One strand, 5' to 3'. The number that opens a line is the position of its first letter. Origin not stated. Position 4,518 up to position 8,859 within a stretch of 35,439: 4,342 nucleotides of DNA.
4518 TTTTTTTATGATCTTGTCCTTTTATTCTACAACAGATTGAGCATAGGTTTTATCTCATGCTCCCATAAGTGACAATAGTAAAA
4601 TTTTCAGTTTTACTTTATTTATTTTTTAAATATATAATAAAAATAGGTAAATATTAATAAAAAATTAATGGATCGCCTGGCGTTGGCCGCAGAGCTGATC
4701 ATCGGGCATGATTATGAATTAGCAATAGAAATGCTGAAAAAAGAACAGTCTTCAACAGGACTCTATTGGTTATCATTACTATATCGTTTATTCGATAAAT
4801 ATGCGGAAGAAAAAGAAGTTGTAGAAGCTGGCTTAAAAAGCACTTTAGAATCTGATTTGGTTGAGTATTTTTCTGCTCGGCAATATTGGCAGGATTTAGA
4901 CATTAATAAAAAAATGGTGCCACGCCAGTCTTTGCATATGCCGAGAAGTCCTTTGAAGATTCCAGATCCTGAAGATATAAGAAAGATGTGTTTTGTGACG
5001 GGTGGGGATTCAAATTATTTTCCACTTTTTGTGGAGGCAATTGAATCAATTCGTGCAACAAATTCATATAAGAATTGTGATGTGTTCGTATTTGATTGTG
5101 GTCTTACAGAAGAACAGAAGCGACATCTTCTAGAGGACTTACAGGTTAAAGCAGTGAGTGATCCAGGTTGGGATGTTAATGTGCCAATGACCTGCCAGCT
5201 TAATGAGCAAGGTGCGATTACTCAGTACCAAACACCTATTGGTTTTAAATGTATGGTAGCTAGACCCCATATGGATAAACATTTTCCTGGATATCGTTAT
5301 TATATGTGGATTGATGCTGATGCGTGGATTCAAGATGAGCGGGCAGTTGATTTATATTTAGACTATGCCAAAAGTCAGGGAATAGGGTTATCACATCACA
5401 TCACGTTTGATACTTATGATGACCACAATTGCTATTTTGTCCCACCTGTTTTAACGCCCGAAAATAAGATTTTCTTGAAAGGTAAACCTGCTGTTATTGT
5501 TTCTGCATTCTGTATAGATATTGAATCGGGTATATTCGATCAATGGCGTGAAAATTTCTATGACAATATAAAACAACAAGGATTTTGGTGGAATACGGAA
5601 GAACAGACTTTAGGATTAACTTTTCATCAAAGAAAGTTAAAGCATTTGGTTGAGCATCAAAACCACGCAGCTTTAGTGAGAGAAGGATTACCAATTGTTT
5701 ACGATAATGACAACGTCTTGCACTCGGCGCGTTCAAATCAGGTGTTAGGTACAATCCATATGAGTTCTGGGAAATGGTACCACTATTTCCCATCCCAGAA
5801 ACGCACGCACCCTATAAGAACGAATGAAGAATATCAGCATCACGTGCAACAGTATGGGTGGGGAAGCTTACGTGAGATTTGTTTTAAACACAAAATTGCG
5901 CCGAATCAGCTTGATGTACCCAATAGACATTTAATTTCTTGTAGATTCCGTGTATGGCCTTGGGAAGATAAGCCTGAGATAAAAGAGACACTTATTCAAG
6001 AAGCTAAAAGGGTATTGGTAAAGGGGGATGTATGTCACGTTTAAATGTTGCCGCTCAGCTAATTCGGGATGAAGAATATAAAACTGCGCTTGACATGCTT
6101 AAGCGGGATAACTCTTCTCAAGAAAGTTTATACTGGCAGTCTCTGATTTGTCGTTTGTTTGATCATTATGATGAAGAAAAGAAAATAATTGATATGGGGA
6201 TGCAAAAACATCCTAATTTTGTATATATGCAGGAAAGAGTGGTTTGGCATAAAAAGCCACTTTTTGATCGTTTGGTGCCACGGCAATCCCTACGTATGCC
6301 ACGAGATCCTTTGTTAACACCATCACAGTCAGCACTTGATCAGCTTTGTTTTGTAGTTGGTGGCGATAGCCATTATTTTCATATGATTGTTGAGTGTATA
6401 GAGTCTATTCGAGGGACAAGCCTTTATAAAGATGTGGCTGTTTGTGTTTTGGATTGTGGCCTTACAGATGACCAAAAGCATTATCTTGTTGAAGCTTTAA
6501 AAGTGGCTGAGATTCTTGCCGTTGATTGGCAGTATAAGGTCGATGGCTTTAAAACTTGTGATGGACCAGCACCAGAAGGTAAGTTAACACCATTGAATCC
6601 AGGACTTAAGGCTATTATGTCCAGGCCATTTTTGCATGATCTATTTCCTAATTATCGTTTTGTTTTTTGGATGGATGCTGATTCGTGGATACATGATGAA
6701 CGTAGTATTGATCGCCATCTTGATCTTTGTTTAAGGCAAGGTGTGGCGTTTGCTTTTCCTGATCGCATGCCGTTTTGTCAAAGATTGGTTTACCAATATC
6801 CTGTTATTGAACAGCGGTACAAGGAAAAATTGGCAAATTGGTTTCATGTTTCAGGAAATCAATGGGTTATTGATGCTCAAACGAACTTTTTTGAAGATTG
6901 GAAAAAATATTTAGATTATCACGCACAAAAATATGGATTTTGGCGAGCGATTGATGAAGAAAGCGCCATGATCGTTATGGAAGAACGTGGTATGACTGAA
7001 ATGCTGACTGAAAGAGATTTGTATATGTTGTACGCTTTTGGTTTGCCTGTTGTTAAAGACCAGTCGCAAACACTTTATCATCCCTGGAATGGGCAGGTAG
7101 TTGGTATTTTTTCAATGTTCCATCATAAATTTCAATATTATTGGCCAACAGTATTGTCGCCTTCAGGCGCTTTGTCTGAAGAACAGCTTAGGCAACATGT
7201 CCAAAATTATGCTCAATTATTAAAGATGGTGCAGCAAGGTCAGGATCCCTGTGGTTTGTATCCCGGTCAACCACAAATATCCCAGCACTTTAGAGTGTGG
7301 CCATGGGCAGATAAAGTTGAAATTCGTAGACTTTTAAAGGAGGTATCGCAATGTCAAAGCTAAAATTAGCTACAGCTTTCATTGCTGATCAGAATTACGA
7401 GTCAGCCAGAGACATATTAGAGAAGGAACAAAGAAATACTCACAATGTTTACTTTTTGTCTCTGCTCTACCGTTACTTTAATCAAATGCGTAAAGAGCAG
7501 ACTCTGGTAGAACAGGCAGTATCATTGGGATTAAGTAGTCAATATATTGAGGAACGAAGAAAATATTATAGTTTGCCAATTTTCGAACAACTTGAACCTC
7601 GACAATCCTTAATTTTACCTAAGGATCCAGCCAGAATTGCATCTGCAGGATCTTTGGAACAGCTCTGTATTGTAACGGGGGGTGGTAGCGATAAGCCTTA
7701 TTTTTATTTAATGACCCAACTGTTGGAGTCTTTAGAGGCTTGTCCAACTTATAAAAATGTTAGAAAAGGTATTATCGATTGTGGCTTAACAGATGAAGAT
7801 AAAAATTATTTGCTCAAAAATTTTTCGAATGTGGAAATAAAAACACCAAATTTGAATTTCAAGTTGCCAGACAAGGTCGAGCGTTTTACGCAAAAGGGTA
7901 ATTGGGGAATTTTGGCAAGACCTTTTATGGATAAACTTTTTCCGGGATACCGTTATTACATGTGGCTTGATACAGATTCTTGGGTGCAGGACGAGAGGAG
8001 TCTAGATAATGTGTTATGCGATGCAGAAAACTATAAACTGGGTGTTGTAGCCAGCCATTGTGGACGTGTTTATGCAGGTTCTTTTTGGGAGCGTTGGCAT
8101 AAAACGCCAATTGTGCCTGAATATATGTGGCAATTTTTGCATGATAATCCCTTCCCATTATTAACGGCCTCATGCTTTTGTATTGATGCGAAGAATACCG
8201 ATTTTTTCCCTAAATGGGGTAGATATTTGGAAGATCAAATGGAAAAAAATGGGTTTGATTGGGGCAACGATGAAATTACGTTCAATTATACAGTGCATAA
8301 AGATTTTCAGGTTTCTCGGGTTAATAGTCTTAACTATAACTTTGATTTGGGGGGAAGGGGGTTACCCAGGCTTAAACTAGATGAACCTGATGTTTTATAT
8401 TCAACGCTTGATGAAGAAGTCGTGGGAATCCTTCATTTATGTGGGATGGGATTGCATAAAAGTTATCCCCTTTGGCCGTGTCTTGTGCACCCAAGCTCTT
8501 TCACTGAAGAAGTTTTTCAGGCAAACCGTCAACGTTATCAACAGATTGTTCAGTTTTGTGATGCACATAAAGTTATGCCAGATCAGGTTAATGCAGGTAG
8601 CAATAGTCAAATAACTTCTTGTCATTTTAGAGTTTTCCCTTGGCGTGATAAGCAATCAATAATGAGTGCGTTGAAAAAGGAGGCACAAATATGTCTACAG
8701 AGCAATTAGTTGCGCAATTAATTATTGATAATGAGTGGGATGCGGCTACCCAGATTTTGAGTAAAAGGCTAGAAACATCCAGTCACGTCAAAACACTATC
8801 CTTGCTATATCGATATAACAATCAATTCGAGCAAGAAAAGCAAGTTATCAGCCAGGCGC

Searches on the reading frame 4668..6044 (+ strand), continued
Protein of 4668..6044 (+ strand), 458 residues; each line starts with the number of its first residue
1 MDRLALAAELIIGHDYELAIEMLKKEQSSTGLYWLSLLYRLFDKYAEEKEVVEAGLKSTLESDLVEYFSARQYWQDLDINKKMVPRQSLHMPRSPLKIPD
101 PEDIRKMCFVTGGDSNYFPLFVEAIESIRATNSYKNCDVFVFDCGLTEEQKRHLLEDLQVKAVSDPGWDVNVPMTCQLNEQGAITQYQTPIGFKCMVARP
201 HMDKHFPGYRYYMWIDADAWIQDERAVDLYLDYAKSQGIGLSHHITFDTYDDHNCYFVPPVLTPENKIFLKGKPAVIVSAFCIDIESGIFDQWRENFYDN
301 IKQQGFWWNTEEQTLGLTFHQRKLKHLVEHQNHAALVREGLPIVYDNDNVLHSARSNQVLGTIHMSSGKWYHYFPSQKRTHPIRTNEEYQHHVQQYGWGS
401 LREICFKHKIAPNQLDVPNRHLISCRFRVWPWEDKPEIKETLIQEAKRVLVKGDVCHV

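Call 75: get_annotated_region(hit=H2, flank=9000)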
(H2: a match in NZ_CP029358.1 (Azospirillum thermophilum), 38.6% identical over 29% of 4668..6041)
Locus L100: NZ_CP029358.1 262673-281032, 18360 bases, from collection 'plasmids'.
description: Azospirillum thermophilum strain CFH 70021 plasmid unnamed3
organism: Azospirillum thermophilum (NCBI taxid 2202148)
taxonomy: Bacteria; Pseudomonadota; Alphaproteobacteria; Rhodospirillales; Azospirillaceae; Azospirillum; Azospirillum thermophilum
host: -; source: cell culture,hot spring; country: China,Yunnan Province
typing (MOB-suite, as given by PLSDB): non-mobilizable
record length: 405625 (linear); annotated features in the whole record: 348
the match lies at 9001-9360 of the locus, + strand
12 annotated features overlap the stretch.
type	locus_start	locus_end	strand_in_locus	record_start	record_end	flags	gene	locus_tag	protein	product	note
CDS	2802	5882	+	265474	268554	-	-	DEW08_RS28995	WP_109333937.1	efflux RND transporter permease subunit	GO:0055085 - transmembrane transport [Evidence IEA]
CDS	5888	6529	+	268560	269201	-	-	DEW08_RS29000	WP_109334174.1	RNA polymerase sigma factor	-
CDS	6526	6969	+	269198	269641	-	-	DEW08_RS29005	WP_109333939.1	hypothetical protein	-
CDS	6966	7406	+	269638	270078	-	-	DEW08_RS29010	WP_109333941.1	periplasmic heavy metal sensor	-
CDS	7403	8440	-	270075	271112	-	-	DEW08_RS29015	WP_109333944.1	SDR family oxidoreductase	-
CDS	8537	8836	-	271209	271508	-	-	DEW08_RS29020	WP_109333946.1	hypothetical protein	-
CDS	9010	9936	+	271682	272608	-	-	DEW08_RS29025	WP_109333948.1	glycosyltransferase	-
CDS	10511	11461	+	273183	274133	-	-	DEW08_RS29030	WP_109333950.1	hypothetical protein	-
CDS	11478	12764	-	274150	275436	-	-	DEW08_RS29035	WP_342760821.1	IS4 family transposase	-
CDS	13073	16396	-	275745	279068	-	-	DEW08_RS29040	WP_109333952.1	maltotransferase domain-containing protein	-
CDS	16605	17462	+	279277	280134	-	-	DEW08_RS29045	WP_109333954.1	PPK2 family polyphosphate kinase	GO:0006797 - polyphosphate metabolic process [Evidence IEA]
CDS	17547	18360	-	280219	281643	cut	-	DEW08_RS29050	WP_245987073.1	methyl-accepting chemotaxis protein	GO:0007165 - signal transduction [Evidence IEA]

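Call 82: find_related_loci(query=A2, collection=metagenome_contigs, flank=8000)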
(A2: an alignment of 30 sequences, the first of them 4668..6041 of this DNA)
Query A2 (458 aa) in metagenome_contigs; peptide patterns used: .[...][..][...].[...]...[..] (x = any residue, [..] = any of these).
600 stretches matched a pattern (row limit reached: there are more); 585 encode a relative of the query (tblastn E <= 1e-3); the best 80 are kept; 79 distinct loci.
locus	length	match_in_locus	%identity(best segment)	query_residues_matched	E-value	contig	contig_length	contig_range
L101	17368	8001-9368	75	1-458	0e+0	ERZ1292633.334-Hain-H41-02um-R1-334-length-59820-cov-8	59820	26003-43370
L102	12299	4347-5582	32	3-456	1e-69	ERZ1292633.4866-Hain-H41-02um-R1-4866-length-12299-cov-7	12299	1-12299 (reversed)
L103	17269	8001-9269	36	2-447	1e-66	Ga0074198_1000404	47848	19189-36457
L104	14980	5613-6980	76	1-458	0e+0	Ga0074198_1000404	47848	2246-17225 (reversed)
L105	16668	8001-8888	39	32-338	5e-59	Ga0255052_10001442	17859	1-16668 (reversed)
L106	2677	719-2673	32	35-333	1e-35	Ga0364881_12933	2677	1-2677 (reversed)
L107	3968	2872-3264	36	102-245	3e-25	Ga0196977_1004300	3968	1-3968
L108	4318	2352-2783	34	86-245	5e-25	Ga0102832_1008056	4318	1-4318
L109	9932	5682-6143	31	86-254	4e-24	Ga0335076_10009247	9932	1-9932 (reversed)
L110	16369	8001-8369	38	110-245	5e-24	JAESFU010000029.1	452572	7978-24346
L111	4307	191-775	31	109-306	4e-24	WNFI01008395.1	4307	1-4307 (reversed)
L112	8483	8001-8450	35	85-245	6e-24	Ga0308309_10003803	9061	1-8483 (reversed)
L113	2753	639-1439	28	104-372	8e-24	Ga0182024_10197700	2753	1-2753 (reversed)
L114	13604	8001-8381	35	106-245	1e-23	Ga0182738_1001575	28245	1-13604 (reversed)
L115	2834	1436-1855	34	93-245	8e-24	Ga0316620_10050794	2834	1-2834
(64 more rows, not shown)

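Call 87: search_protein_families(library=pfam, proteins=[L104:661-1662:+, L104:1694-2245:+, L104:2853-5522:+, L104:10952-12298:-, L104:12348-14444:-, L102:5531-6376:+, L102:6421-6993:+, L102:7006-7869:+, L102:7866-8690:-, L102:2078-3568:-], max_evalue=0.001)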
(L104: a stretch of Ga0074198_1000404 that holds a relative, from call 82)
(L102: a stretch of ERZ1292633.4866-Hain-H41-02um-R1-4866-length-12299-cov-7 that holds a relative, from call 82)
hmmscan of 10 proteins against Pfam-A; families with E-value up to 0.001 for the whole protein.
L104:661-1662:+ (333 aa): 5 families
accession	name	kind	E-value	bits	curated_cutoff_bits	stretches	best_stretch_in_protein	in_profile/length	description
PF10412.15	TrwB_AAD_bind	-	3.4e-56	191.3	20.5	1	144-324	3-187/387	Type IV secretion-system coupling protein DNA-binding domain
PF01935.23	DUF87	-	3.3e-08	34.3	23.2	1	156-208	23-81/220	Helicase HerA, central domain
PF20720.3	nSTAND3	-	6.2e-05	23.2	27.2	1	155-207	16-70/155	Novel STAND NTPase 3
PF13401.12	AAA_22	-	0.00011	22.9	27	1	156-283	5-92/130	AAA domain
PF02534.20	T4SS-DNA_transf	-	0.00013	21.4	20.1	0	130-312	19-212/468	Type IV secretory system Conjugative DNA transfer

L104:1694-2245:+ (183 aa): 3 families
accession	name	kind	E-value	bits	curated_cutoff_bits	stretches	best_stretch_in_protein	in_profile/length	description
PF10412.15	TrwB_AAD_bind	-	9.6e-58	196.3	20.5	1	1-178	208-385/387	Type IV secretion-system coupling protein DNA-binding domain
PF12696.13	TraG-D_C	-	1.5e-22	80.3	22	1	39-160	2-125/126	TraM recognition site of TraD and TraG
PF02534.20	T4SS-DNA_transf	-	2.5e-13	50.2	20.1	1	2-166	264-430/468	Type IV secretory system Conjugative DNA transfer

L104:2853-5522:+ (889 aa): 1 family
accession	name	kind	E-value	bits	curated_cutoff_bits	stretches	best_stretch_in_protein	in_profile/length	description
PF07916.16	TraG_N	-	1.8e-87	294.7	36.1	1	19-459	1-460/462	TraG-like protein, N-terminal region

L104:10952-12298:- (448 aa): 1 family
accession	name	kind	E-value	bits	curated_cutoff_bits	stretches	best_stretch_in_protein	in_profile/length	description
PF05936.17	T6SS_VasE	-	5e-36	124.9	23.4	1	27-339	1-324/429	Bacterial Type VI secretion, VC_A0110, EvfL, ImpJ, VasE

L104:12348-14444:- (698 aa): 8 families
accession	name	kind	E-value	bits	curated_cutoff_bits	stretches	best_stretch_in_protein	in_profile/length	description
PF00580.27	UvrD-helicase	-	1.5e-86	290.9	23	1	13-271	1-270/271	UvrD/REP helicase N-terminal domain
PF13361.12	UvrD_C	-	1.6e-71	242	25.6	1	277-609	1-348/350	UvrD-like helicase C-terminal domain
PF13245.12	AAA_19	-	1.2e-23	84.2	25.1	1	20-255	4-132/134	AAA domain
PF13538.12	UvrD_C_2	-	1.4e-09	38.1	27.4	0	586-606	31-51/52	UvrD-like helicase C-terminal domain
PF13604.12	AAA_30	-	1.9e-08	34.7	27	0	13-77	2-66/191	AAA domain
PF13087.12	AAA_12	-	3.1e-05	24.1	27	0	508-606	96-190/195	AAA domain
PF21196.3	PcrA_UvrD_tudor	-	7.3e-05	23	23.9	1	655-693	1-43/48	PcrA/UvrD tudor domain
PF01443.25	Viral_helicase1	-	0.00012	22.5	21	0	214-263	60-108/228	Viral superfamily 1 RNA helicase core domain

L102:5531-6376:+ (281 aa): 1 family
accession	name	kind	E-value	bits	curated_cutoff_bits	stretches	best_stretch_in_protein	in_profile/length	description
PF02485.27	Branch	-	1.2e-10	41.9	23.4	1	7-131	1-132/250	Core-2/I-Branching enzyme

L102:6421-6993:+ (190 aa): 2 families
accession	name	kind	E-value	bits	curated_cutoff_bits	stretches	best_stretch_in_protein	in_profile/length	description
PF13578.12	Methyltransf_24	-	6.6e-17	62.8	26.3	1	39-154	1-105/105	Methyltransferase domain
PF01596.23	Methyltransf_3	-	7.3e-08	32.4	22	1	28-155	38-156/204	O-methyltransferase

L102:7006-7869:+ (287 aa): 0 families

L102:7866-8690:- (274 aa): 0 families

L102:2078-3568:- (496 aa): 15 families
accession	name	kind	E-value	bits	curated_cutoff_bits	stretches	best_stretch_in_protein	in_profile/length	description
PF13177.12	DNA_pol3_delta2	-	3.4e-40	138.1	27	1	21-176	2-158/161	DNA polymerase III, delta subunit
PF12169.13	DNA_pol3_gamma3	-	2e-29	102.6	24.4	1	234-366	2-134/143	DNA polymerase III subunits gamma and tau domain III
PF00004.35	AAA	-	8.6e-15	55.8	21.2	1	41-173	1-123/131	ATPase family associated with various cellular activities (AAA)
PF22608.2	DNAX_ATPase_lid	-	3e-11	43.3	27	1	186-228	5-47/49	DNA polymerase III clamp loader subunit, ATPase lid domain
PF13401.12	AAA_22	-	2.8e-07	31.3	27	1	41-157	8-123/130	AAA domain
PF05496.18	RuvB_N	-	2e-06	28.1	27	1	11-115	2-107/159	Holliday junction DNA helicase RuvB P-loop domain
PF07728.20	AAA_5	-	1e-05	26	22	1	41-147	2-94/139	AAA domain (dynein-related subfamily)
PF05970.20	PIF1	-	1.5e-05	25.1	25.9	1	20-143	5-126/223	PIF1-like helicase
PF13604.12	AAA_30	-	1.9e-05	24.9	27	1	42-150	22-119/191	AAA domain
PF04851.21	ResIII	-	0.00018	21.9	22.5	0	106-145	112-152/164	Type III restriction enzyme, res subunit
PF12362.13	DUF3646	-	0.00019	22.1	30.2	1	383-459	3-81/114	DNA polymerase III gamma and tau subunits C terminal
PF13191.12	AAA_16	-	0.00041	21.3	32.6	0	20-73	4-63/167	AAA ATPase domain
PF13173.12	AAA_14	-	0.00044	20.7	27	0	41-144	5-86/129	AAA domain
PF01078.27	Mg_chelatase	-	0.00073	19.4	20.3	0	15-62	2-46/207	Magnesium chelatase, subunit ChlI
PF13238.12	AAA_18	-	0.00099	20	29.4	0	43-86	3-37/128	AAA domain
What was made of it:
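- L102: family gene, GT14-like and MT24 (call 87). The tra genes are conjugative F-type and partly split (call 87).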

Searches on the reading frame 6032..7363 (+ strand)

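Call 3: search_protein_families(library=pfam, proteins=[window:6032-7363:+], max_evalue=1)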
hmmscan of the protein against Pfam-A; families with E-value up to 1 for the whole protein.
window:6032-7363:+ (443 aa): 2 families
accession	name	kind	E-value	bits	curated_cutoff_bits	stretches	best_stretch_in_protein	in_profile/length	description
PF00535.33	Glycos_transf_2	-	0.015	15.7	23.3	1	117-253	11-123/168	Glycosyl transferase family 2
PF05240.20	APOBEC_C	-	0.87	10.1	23.6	0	257-315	14-71/78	APOBEC-like C-terminal domain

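Call 4: search_protein_families(library=ncbifam, proteins=[window:6032-7363:+], max_evalue=1)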
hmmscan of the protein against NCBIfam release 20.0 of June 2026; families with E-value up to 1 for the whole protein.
window:6032-7363:+ (443 aa): 0 families

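Call 72: search_protein_families(library=padloc, proteins=[window:6032-7363:+], max_evalue=0.01)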
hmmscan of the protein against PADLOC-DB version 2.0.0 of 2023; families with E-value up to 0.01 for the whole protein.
window:6032-7363:+ (443 aa): 0 families

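Call 73: search_protein_families(library=phrogs, proteins=[window:6032-7363:+], max_evalue=0.01)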
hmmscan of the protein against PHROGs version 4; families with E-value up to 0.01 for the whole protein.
window:6032-7363:+ (443 aa): 0 families

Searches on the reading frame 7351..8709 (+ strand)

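Call 3: search_protein_families(library=pfam, proteins=[window:7351-8709:+], max_evalue=1)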
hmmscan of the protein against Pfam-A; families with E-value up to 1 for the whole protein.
window:7351-8709:+ (452 aa): 1 family
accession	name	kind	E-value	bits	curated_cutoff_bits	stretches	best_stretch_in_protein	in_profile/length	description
PF00855.23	PWWP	-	0.03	15.3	25.6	1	370-407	9-48/93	PWWP domain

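Call 4: search_protein_families(library=ncbifam, proteins=[window:7351-8709:+], max_evalue=1)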
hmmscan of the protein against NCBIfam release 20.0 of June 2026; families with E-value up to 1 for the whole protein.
window:7351-8709:+ (452 aa): 1 family
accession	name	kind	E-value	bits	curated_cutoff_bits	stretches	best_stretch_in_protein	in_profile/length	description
TIGR03504.1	FimV_Cterm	subfamily_domain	0.029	14.4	30.65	1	2-24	1-23/44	FimV/HubP family polar landmark protein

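Call 72: search_protein_families(library=padloc, proteins=[window:7351-8709:+], max_evalue=0.01)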
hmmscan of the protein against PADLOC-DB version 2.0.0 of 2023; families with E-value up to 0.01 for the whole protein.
window:7351-8709:+ (452 aa): 0 families

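Call 73: search_protein_families(library=phrogs, proteins=[window:7351-8709:+], max_evalue=0.01)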
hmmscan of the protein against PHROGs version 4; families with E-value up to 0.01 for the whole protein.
window:7351-8709:+ (452 aa): 0 families
